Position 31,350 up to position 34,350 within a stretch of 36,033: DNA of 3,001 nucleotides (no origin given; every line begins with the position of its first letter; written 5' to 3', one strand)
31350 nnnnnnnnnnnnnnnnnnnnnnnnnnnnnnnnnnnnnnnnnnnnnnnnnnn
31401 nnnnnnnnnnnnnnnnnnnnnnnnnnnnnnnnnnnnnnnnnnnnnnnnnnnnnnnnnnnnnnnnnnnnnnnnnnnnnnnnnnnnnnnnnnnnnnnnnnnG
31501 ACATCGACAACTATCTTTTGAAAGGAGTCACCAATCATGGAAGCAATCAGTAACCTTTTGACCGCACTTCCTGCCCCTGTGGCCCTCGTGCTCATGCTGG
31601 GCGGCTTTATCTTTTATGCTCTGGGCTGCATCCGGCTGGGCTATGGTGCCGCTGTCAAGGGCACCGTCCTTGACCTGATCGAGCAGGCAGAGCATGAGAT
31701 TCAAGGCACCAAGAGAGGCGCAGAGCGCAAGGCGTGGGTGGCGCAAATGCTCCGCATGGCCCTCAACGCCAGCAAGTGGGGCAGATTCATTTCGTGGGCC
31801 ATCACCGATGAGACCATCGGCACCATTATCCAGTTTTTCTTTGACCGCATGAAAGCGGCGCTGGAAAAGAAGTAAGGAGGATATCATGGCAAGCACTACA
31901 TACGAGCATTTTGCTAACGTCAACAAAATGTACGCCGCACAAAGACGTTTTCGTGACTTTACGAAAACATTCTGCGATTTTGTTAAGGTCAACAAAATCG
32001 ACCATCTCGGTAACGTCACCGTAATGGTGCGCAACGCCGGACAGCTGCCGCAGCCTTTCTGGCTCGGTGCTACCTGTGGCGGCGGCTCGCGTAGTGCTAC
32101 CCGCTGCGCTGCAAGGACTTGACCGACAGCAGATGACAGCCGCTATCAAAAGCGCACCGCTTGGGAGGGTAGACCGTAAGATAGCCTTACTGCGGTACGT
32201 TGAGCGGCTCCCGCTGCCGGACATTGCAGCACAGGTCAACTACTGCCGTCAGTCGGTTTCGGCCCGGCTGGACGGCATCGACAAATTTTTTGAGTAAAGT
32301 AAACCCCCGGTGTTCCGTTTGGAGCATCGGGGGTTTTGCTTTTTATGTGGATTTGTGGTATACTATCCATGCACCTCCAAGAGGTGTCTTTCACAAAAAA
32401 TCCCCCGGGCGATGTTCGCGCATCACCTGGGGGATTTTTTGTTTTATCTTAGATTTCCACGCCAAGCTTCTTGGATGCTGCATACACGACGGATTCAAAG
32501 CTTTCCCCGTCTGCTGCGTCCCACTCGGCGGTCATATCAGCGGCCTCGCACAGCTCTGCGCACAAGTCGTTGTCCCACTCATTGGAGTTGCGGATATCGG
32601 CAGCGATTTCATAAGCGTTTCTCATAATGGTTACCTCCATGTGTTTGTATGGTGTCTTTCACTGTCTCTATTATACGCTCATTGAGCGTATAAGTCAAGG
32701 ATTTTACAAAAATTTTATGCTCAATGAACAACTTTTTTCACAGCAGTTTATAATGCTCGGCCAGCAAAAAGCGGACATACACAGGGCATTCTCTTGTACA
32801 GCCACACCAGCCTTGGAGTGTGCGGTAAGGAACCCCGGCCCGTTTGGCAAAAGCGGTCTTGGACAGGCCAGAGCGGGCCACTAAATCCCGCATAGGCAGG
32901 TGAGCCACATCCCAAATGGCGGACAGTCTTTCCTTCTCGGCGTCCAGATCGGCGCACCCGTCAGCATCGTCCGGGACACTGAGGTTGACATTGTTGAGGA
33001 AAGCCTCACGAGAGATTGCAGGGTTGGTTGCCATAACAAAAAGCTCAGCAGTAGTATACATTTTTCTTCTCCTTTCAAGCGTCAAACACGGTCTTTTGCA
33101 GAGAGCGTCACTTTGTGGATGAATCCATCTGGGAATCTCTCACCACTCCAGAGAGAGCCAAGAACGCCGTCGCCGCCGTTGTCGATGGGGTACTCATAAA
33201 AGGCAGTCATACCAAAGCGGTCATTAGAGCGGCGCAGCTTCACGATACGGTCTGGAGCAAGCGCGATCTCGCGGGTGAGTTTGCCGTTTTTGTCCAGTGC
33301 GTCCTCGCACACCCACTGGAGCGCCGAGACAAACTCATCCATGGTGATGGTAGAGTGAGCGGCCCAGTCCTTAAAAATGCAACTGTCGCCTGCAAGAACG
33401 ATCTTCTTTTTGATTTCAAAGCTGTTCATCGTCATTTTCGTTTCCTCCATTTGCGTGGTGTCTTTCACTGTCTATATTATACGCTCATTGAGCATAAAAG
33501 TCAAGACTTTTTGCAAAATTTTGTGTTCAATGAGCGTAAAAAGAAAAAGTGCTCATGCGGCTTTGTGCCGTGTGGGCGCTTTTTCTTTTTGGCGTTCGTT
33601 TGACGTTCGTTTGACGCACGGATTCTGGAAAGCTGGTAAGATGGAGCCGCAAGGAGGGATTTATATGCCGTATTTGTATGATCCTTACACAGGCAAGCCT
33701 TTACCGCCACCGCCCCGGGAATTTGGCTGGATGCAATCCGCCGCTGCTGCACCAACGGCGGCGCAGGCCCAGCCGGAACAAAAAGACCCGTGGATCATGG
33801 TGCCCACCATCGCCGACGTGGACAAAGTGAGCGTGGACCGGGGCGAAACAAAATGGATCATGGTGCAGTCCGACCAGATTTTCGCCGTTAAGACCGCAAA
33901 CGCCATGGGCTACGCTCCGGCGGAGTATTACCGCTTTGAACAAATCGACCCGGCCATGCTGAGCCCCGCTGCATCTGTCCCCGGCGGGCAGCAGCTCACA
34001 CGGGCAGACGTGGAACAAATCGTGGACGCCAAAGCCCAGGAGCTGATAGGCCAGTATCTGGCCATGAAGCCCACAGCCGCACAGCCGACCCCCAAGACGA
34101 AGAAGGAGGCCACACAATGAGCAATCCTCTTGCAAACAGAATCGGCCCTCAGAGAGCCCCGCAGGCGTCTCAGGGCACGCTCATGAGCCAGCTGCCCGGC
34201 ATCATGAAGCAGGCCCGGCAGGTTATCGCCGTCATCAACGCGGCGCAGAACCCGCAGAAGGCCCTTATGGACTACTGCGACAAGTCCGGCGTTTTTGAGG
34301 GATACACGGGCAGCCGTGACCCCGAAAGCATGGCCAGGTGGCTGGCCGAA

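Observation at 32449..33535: Twin consensus promoters with paired palindromic operators driving small proteins plus an HTH: acr/aca-like anti-defence (or TA-like) cluster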

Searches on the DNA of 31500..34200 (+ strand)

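Call 8: search_dna_similar(query=window:31800-34200:+, collection=phages, mode=distant, max_rows=20)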
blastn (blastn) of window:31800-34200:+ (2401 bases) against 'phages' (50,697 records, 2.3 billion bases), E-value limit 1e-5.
Records with a match: 3; places in all: 3; records where one place covers at least 80% of the query: 0.
Best place of each record, by identity: 60-80% 3.
By first word of the organism name: Bacteriophage 3.
By host as written in the record: - 3.
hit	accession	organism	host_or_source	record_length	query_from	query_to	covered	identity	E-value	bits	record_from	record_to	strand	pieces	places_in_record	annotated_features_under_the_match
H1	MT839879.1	Bacteriophage sp.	human fecal samples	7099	73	1812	47%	77.0%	9e-101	916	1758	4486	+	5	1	record has no annotation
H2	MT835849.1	Bacteriophage sp.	human fecal samples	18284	1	1812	18%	73.3%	9e-57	293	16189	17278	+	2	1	record has no annotation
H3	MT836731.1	Bacteriophage sp.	human fecal samples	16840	74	410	14%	74.8%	2e-58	233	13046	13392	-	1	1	record has no annotation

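Call 12: get_annotated_region(hit=H1, flank=5000)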
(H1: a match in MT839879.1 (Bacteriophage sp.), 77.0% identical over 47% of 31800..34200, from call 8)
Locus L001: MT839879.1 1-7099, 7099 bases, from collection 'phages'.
description: UNVERIFIED: Bacteriophage sp. clone scaffold_13006 genomic sequence.
organism: Bacteriophage sp. (NCBI taxid 38018)
taxonomy: Viruses
host: -; source: human fecal samples; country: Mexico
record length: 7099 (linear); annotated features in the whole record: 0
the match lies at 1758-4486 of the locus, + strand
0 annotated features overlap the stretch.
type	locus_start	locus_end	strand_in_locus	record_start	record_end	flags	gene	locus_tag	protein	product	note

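Call 16: get_annotated_region(hit=H2, flank=5000)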
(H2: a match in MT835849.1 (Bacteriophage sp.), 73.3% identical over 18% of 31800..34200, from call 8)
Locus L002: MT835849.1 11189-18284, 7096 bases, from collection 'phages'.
description: UNVERIFIED: Bacteriophage sp. clone scaffold_818 genomic sequence.
organism: Bacteriophage sp. (NCBI taxid 38018)
taxonomy: Viruses
host: -; source: human fecal samples; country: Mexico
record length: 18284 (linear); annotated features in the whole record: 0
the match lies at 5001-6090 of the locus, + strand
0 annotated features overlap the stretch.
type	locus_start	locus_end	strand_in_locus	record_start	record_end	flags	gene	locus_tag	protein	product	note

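Call 17: get_annotated_region(hit=H3, flank=5000)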
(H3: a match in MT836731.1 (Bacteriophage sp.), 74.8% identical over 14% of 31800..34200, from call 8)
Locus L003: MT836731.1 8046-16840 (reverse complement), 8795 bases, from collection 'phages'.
description: UNVERIFIED: Bacteriophage sp. clone scaffold_2932 genomic sequence.
organism: Bacteriophage sp. (NCBI taxid 38018)
taxonomy: Viruses
host: -; source: human fecal samples; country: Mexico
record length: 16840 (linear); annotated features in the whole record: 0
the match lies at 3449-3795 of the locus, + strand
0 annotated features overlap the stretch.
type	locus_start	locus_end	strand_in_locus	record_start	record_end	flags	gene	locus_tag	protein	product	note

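Call 36: search_rna_families(source=window, start=32200, end=33750, threshold=evalue, max_evalue=1)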
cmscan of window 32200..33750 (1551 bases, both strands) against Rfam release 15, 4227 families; matches with E-value up to 1: 12.
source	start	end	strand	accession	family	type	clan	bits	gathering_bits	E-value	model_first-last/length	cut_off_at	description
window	33526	33604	+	RF04174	MIR4208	Gene; miRNA;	-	27.1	140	0.17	1-191/191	no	MIR4208 microRNA precursor family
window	32296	32370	-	RF02495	ohsC_RNA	Gene; antitoxin;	-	26.1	50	0.27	1-77/77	no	Oppression of Hydrophobic ORF by sRNA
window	32393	32481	-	RF00514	His_leader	Cis-reg; leader;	-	25.1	49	0.17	1-126/126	no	Histidine operon leader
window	32289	32439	+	RF02901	AaHKsRNA41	Gene; sRNA;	-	24.4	97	0.0045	1-187/187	no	Aggregatibacter sRNA 41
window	32283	32341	+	RF00042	CopA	Gene; antisense;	-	24.1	60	0.16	1-92/92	no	CopA-like RNA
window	33481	33590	+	RF02892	SR6_antitoxin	Gene; antisense;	-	23.7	55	0.28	1-104/104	no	Bacillus SR6 antitoxin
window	32393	32466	-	RF02495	ohsC_RNA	Gene; antitoxin;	-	23.7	50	0.83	1-77/77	no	Oppression of Hydrophobic ORF by sRNA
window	33535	33593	+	RF00051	mir-17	Gene; miRNA;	-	23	49.5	0.019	1-80/80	no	mir-17 microRNA precursor family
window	32244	32345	+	RF01772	rnk_pseudo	Cis-reg; leader;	-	22.5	55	0.48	1-108/108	no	Pseudomonas rnk leader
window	33461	33588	+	RF01859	Phe_leader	Cis-reg; leader;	-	21.7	55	0.99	1-125/125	no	Phenylalanine leader peptide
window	33470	33584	+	RF01769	greA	Cis-reg; leader;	-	20.6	60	0.66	1-124/124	no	Enterobacteria greA leader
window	33475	33542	+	RF03654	MIR4239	Gene; miRNA;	-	19.6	100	0.68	1-120/120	no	MIR4239 microRNA precursor family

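Call 72: search_rna_families(source=window, start=31500, end=32450, threshold=evalue, max_evalue=0.1)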
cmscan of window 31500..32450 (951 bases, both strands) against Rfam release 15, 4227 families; matches with E-value up to 0.1: 2.
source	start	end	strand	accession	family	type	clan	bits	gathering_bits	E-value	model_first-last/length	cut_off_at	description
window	32289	32439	+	RF02901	AaHKsRNA41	Gene; sRNA;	-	24.4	97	0.0027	1-187/187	no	Aggregatibacter sRNA 41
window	32283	32341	+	RF00042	CopA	Gene; antisense;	-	24.1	60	0.097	1-92/92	no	CopA-like RNA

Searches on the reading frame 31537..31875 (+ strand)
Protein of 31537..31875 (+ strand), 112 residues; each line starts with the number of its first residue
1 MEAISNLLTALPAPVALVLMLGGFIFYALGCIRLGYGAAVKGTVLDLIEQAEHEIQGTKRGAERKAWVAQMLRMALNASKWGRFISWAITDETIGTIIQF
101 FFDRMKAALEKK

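Call 6: search_protein_families(library=pfam, proteins=[window:31537-31875:+], max_evalue=1)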
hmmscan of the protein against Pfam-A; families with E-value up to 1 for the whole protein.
window:31537-31875:+ (112 aa): 1 family
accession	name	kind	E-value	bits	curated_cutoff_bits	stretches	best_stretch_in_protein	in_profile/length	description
PF11240.13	DUF3042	-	0.035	14.4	25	1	35-65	21-51/54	Protein of unknown function (DUF3042)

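Call 7: search_protein_families(library=phrogs, proteins=[window:31537-31875:+], max_evalue=1)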
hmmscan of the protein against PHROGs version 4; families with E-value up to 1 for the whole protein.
window:31537-31875:+ (112 aa): 3 families
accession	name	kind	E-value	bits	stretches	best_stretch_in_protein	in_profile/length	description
phrog_15303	-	unknown function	9.1e-24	84.8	1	4-112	4-106/119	-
phrog_5422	-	unknown function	0.031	15.7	1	2-31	84-113/148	-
phrog_6009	-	unknown function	0.4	11.9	1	30-77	27-76/118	-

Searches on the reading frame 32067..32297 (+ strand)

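Call 6: search_protein_families(library=pfam, proteins=[window:32067-32297:+], max_evalue=1)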
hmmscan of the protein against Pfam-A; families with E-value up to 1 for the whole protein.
window:32067-32297:+ (76 aa): 3 families
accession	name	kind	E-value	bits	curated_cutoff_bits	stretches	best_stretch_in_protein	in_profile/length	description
PF13384.12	HTH_23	-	0.032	14.5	24.6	1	35-65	4-35/50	Homeodomain-like domain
PF13518.12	HTH_28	-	0.04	14.4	25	1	37-66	2-31/52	Helix-turn-helix domain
PF08281.18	Sigma70_r4_2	-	0.08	13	25.7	1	36-58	15-37/54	Sigma-70, region 4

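Call 7: search_protein_families(library=phrogs, proteins=[window:32067-32297:+], max_evalue=1)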
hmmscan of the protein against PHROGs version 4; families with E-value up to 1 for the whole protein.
window:32067-32297:+ (76 aa): 2 families
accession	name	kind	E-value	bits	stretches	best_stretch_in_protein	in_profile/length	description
phrog_3512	-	transcription regulation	0.009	17.2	1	23-69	57-103/130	sigma factor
phrog_36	-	transcription regulation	0.017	15.7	1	34-66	142-174/220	transcriptional regulator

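Call 55: search_protein_families(library=ncbifam, proteins=[window:32067-32297:+], max_evalue=0.1)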
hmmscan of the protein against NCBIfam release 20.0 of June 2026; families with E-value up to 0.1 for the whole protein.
window:32067-32297:+ (76 aa): 4 families
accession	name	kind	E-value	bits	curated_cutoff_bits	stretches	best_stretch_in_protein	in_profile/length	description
NF009166.1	PRK12513.1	equivalog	0.0014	18.4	206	1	17-68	126-175/193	RNA polymerase sigma factor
TIGR02937.1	sigma70-ECF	superfamily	0.0052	16.4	42.9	1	21-68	109-154/165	sigma-70 family RNA polymerase sigma factor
TIGR02983.1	SigE-fam_strep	subfamily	0.0065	16.4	141.55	1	16-67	97-146/162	SigE family RNA polymerase sigma factor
TIGR02984.1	Sig-70_plancto1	subfamily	0.023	14.3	183.75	1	21-68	132-177/189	RNA polymerase sigma-70 factor, Planctomycetaceae-specific subfamily 1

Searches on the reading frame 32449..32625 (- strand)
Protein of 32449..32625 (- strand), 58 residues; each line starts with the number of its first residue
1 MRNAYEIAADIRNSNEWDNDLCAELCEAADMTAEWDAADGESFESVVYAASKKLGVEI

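Call 6: search_protein_families(library=pfam, proteins=[window:32449-32625:-], max_evalue=1)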
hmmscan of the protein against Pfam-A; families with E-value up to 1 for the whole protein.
window:32449-32625:- (58 aa): 0 families

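Call 7: search_protein_families(library=phrogs, proteins=[window:32449-32625:-], max_evalue=1)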
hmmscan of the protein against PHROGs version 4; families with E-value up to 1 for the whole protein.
window:32449-32625:- (58 aa): 1 family
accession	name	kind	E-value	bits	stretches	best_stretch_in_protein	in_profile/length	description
phrog_16764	-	unknown function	0.12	14.1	1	1-49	1-49/82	-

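Call 31: find_homologous_proteins(query=window:32449-32625:-)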
Query window:32449-32625:- (58 aa): 39 proteins with E <= 0.001 among 39 candidates.
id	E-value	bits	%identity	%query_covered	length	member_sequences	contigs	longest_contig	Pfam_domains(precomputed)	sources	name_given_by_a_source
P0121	1.3e-28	115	95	100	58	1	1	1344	-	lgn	-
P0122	2.7e-27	111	91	100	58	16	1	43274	-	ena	-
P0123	2.0e-26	108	91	100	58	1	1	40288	-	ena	-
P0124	1.3e-24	102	83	100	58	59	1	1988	-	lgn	-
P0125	1.3e-24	102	83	100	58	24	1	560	-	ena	-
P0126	1.3e-24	102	83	100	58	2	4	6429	-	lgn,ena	-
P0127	2.2e-24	102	84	100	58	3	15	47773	-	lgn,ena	-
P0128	2.6e-24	101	83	100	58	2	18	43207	-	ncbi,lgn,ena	-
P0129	3.3e-24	101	83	100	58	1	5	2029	-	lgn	-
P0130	3.3e-24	101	83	100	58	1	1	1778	-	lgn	-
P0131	1.3e-23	99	83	100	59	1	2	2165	-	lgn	-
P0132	3.2e-23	98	81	100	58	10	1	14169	-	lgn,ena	-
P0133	1.3e-22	96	84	100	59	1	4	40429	-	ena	-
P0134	1.3e-22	96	81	100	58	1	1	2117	-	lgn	-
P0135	2.9e-22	95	79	100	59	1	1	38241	-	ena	-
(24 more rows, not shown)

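Call 48: predict_structure(alignment_id=A2)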
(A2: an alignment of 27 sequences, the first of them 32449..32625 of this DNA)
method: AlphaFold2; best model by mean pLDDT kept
length: 58 residues; sequences in the alignment: 27
mean_pLDDT: 93.2   pTM: 0.76
mean pLDDT of the five models: 93.2, 92.0, 91.3, 89.6, 88.7
residues with pLDDT >= 90: 50; 70-90: 7; 50-70: 1; < 50: 0
segments of 3 or more residues with pLDDT < 50: none
pLDDT, mean of each block of 10 residues (from residue 1): 90 92 96 93 94 95
secondary structure, 60 per line:
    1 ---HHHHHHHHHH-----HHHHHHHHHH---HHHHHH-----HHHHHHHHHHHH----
elements in order: H4-13 H19-28 H32-37 H43-54

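Call 53: fold_search(model_id=the predicted structure, library=pdb)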
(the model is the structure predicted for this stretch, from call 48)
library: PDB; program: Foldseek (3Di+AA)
matches with E <= 10: 14; with E <= 0.001: 0
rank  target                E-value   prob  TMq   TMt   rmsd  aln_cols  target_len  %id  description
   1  4pu7_A                2.5e+00  0.09  0.32  0.27  10.7        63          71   22  Shewanella oneidensis Toxin Antitoxin System Antitoxin Protein HipB Resolution 1.85 (released 2014-08-06)
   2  4pu7_B                2.8e+00  0.08  0.31  0.29  10.7        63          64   21  Shewanella oneidensis Toxin Antitoxin System Antitoxin Protein HipB Resolution 1.85 (released 2014-08-06)
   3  1oxu_A                3.6e+00  0.08  0.29  0.08   8.3        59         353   17  Crystal structure of GlcV, the ABC-ATPase of the glucose ABC transporter from Sulfolobus solfataricus (released 2003-06-17)
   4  1irx_A                5.4e+00  0.09  0.39  0.06   6.4        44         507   18  Crystal structure of class I lysyl-tRNA synthetase (released 2002-04-17)
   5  8hbh_B                5.4e+00  0.06  0.32  0.06   9.8        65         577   22  Structure of human soluble guanylate cyclase in the NO-activated state at 3.1 angstrom (released 2023-04-19)
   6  3dnv_B                5.4e+00  0.05  0.32  0.27  10.3        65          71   11  MDT Protein (released 2009-01-27)
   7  7jzm_A                6.1e+00  0.06  0.30  0.28   8.7        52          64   21  SARS-CoV-2 spike in complex with LCB3 (local refinement of the RBD and LCB3) (released 2020-09-23)
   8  1z2n                  6.1e+00  0.03  0.31  0.07  14.2        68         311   16  Inositol 1,3,4-trisphosphate 5/6-kinase complexed Mg2+/ADP (released 2005-04-19)
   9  2wh0_D                6.5e+00  0.08  0.37  0.13   9.4        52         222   13  Recognition of an intrachain tandem 14-3-3 binding site within protein kinase C epsilon (released 2009-08-18)
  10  9cwp_K                7.3e+00  0.06  0.38  0.32  10.5        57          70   16  Local refinement of the SARS-CoV-2 BA.2.86 RBD in complex with TRI2-2 minibinder (released 2026-01-21)
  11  4wrq_A                7.3e+00  0.06  0.36  0.13  10.1        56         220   18  Crystal Structure of 14-3-3 zeta with Chibby peptide (released 2015-05-06)
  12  2c5k_T                8.2e+00  0.04  0.30  0.20   9.7        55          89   13  N-terminal domain of tlg1 complexed with N-terminus of vps51 (released 2006-01-25)
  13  2vn5_B                9.3e+00  0.04  0.29  0.30  10.1        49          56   20  The Clostridium cellulolyticum dockerin displays a dual binding mode for its cohesin partner (released 2008-05-20)
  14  9lp2_C                9.8e+00  0.04  0.33  0.31   8.6        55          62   14  Crystal structure of de novo designed amantadine induced heterodimer dAID23.4 (released 2025-12-17)

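Call 55: search_protein_families(library=ncbifam, proteins=[window:32449-32625:-], max_evalue=0.1)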
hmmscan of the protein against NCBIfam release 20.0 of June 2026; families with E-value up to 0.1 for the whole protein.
window:32449-32625:- (58 aa): 0 families

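Call 87: search_protein_families(library=padloc, proteins=[window:32449-32625:-], max_evalue=0.01)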
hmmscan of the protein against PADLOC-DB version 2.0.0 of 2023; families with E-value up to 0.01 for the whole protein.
window:32449-32625:- (58 aa): 0 families
